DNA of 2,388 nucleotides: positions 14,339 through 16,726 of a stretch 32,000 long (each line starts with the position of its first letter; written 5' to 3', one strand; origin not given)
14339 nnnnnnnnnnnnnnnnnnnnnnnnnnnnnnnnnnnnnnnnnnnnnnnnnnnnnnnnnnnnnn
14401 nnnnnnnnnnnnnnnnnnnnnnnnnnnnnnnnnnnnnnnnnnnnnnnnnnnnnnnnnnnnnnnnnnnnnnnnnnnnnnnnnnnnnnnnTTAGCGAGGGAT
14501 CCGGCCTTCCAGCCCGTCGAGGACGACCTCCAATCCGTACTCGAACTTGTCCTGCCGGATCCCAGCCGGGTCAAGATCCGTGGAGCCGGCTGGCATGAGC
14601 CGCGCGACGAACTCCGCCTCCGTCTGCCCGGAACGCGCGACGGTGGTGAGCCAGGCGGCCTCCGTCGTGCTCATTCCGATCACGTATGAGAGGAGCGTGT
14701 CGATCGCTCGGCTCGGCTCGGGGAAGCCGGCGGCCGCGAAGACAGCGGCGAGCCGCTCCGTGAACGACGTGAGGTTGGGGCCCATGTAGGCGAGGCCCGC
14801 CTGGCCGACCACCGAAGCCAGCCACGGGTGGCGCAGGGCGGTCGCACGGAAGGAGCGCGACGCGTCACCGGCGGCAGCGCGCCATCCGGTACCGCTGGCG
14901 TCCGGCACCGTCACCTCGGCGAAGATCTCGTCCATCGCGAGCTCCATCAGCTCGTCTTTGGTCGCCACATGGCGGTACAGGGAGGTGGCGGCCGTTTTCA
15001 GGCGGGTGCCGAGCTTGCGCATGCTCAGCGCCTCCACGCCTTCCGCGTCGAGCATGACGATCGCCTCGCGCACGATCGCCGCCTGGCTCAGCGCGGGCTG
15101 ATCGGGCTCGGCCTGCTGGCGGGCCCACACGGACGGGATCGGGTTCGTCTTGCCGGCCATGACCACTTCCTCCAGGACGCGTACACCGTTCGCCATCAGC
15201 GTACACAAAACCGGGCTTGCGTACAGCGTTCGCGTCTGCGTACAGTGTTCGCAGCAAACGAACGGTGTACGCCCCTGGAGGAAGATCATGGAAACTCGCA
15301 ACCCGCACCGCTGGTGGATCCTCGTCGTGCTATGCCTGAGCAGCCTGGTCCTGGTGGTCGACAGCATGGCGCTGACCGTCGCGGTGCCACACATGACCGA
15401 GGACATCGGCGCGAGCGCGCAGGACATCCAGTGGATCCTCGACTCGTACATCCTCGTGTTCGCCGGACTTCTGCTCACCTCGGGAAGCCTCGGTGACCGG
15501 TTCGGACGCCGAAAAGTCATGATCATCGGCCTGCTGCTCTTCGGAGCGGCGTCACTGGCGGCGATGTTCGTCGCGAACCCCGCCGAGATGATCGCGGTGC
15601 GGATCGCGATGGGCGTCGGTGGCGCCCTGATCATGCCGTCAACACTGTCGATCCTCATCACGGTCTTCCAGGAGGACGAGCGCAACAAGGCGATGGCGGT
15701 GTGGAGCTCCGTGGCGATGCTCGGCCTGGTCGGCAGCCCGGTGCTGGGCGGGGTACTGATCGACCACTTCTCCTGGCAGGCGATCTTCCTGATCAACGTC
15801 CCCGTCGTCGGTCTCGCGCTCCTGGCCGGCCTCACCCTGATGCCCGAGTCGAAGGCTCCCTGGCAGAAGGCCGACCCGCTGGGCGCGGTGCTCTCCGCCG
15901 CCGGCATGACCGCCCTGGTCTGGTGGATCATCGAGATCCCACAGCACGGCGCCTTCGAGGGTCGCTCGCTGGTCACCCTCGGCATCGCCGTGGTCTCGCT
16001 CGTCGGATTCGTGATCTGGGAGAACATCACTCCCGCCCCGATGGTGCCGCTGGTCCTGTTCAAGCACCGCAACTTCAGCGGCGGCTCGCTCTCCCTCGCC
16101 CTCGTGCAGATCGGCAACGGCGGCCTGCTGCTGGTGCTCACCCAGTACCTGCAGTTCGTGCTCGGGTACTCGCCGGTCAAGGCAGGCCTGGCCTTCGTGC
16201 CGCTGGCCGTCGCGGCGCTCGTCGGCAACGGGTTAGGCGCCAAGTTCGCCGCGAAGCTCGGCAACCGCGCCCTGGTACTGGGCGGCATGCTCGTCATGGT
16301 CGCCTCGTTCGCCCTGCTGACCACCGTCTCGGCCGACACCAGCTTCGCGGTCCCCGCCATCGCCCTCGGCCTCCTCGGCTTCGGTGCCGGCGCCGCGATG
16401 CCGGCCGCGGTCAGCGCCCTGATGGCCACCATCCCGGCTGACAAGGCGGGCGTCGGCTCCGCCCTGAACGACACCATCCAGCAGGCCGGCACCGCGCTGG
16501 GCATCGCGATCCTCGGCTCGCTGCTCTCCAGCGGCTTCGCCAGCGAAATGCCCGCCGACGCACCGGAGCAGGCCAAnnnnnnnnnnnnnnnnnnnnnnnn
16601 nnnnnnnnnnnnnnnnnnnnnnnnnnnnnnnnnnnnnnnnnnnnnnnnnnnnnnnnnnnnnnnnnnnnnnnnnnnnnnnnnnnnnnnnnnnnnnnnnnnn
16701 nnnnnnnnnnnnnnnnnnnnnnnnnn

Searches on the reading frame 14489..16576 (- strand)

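Call 10: search_protein_families(library=pfam, proteins=[window:14489-16576:-], max_evalue=0.01)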
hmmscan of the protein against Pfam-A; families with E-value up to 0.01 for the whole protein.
window:14489-16576:- (695 aa): 2 families
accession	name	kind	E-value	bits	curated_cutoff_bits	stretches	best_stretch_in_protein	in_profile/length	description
PF02909.22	TetR_C_1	-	6.6e-13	49.2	21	1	561-691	4-144/146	Tetracyclin repressor-like, C-terminal domain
PF00440.29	TetR_N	-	2.6e-05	24.4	24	1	501-545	1-45/47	Bacterial regulatory proteins, tetR family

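Call 11: search_protein_families(library=ncbifam, proteins=[window:14489-16576:-], max_evalue=0.01)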
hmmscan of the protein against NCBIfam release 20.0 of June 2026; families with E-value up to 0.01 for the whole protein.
window:14489-16576:- (695 aa): 2 families
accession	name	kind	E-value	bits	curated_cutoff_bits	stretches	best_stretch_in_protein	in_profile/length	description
NF010319.1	PRK13756.1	equivalog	7.1e-15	55.4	265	1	496-691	2-197/199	tetracycline resistance transcriptional repressor TetR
NF038211.1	MFT_alt_reg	equivalog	8.5e-12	45.8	285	1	496-693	1-189/193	mycofactocin system transcriptional regulator MftR2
